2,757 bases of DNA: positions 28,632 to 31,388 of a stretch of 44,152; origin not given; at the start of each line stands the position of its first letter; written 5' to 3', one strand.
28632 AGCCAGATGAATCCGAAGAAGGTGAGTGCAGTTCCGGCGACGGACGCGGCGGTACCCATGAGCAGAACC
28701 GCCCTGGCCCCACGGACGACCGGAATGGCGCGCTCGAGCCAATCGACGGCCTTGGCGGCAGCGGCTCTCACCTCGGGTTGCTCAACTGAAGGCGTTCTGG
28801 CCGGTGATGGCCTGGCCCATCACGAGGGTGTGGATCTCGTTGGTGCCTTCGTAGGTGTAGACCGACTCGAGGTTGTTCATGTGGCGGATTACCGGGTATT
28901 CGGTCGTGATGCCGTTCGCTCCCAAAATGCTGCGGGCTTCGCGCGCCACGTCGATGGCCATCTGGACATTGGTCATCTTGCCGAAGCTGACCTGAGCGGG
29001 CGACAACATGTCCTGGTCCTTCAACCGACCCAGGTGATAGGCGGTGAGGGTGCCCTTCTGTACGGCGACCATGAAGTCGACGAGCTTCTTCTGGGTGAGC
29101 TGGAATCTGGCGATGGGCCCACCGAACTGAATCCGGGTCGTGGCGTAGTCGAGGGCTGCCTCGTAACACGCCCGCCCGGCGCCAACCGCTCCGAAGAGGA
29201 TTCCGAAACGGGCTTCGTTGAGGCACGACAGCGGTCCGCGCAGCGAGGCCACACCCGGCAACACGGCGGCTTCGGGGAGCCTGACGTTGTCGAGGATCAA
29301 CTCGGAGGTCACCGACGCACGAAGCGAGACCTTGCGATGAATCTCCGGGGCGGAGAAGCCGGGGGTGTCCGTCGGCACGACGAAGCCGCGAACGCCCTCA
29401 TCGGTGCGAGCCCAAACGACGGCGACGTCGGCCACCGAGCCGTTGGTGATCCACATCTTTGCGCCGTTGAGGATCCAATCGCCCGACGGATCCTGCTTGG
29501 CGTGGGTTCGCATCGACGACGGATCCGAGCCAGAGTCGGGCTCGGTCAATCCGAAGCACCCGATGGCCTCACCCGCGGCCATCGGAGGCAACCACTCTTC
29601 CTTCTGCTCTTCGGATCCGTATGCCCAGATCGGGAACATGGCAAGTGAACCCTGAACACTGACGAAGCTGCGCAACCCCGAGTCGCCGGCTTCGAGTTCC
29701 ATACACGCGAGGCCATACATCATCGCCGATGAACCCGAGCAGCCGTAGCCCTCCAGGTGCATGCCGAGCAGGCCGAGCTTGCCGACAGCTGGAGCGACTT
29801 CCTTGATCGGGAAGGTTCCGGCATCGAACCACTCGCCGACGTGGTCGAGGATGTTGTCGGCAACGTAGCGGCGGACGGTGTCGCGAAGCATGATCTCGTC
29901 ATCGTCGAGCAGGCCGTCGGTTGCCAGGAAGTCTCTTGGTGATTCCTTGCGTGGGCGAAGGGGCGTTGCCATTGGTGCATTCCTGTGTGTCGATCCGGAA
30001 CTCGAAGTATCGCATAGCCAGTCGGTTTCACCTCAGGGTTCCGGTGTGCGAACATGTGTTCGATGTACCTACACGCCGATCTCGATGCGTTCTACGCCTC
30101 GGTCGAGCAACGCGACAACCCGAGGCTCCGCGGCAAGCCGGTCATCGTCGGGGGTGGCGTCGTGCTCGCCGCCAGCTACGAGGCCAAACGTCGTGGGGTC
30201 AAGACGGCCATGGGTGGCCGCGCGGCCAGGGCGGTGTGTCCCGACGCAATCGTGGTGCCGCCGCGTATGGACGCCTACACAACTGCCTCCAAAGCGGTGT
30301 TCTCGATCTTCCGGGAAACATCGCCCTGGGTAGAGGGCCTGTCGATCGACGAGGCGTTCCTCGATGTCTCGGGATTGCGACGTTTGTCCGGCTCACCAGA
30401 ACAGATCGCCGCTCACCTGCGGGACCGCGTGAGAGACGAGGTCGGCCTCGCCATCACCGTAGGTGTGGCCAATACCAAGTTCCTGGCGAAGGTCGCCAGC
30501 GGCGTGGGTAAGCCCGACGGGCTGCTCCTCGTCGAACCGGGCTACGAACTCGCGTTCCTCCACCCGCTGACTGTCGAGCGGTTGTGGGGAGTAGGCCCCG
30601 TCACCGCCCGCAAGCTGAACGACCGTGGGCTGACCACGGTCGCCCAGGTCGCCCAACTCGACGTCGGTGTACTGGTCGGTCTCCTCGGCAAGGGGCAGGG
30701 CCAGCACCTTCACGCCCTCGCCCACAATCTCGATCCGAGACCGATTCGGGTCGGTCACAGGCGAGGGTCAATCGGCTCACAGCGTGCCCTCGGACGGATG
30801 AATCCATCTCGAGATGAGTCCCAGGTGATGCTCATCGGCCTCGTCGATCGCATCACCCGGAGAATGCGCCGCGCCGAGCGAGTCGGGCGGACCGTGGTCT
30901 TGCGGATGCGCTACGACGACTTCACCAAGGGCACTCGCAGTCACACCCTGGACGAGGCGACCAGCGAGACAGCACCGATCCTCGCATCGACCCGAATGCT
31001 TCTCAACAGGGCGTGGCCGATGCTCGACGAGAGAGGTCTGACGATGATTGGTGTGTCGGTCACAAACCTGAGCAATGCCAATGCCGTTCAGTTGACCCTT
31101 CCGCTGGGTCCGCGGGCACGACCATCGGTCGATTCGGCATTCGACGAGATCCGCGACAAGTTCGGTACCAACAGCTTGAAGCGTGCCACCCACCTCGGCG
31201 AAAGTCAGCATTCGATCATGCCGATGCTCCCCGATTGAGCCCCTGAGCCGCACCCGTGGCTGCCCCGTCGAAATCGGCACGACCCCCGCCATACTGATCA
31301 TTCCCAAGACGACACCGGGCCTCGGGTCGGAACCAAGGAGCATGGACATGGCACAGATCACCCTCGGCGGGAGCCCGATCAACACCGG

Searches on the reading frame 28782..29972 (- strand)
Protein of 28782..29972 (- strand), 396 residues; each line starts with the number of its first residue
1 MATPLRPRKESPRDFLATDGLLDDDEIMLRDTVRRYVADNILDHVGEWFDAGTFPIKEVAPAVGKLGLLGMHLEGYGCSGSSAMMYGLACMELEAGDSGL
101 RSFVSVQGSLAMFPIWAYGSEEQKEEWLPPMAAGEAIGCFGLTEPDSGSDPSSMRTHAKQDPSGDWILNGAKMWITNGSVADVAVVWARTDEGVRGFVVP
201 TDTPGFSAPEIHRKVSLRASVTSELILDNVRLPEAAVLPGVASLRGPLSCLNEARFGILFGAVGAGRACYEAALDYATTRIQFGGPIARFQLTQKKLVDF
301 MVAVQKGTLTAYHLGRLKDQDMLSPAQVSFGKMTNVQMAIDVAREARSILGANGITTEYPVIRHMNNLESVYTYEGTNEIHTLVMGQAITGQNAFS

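Call 12: search_protein_families(library=pfam, proteins=[window:28782-29972:-], max_evalue=0.001)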
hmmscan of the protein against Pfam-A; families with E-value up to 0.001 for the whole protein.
window:28782-29972:- (396 aa): 4 families
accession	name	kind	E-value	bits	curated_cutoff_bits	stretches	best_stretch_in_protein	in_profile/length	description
PF00441.29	Acyl-CoA_dh_1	-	1.7e-31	109.8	22.4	1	248-389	8-149/150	Acyl-CoA dehydrogenase, C-terminal domain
PF02771.21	Acyl-CoA_dh_N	-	2.4e-31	108.9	22.9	1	24-135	2-113/113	Acyl-CoA dehydrogenase, N-terminal domain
PF02770.24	Acyl-CoA_dh_M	-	1.8e-25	89.4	33.3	1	139-230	1-97/97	Acyl-CoA dehydrogenase, middle domain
PF08028.16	Acyl-CoA_dh_2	-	5.1e-08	33.7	22.7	1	261-378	6-133/134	Acyl-CoA dehydrogenase, C-terminal domain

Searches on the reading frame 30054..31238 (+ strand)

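Call 12: search_protein_families(library=pfam, proteins=[window:30054-31238:+], max_evalue=0.001)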
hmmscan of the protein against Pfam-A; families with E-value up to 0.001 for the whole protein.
window:30054-31238:+ (394 aa): 6 families
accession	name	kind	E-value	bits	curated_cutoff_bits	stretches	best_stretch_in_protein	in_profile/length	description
PF00817.25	IMS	-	4.6e-50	169.8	23.2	1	9-149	2-147/148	impB/mucB/samB family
PF11799.13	IMS_C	-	6.8e-22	78.4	20.7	1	239-349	3-109/109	impB/mucB/samB family C-terminal domain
PF11798.14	IMS_HHH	-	3.3e-06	27.5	24.4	1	163-192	2-31/32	IMS family HHH motif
PF21999.2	IMS_HHH_1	-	3.4e-05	24.7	27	1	177-223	3-49/53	DNA polymerase-iota, thumb domain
PF10391.15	DNA_pol_lambd_f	-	3.4e-05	24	29.8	1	177-201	6-30/51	Fingers domain of DNA polymerase lambda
PF14520.12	HHH_5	-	0.00081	20.3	27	0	179-210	9-40/57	Helix-hairpin-helix domain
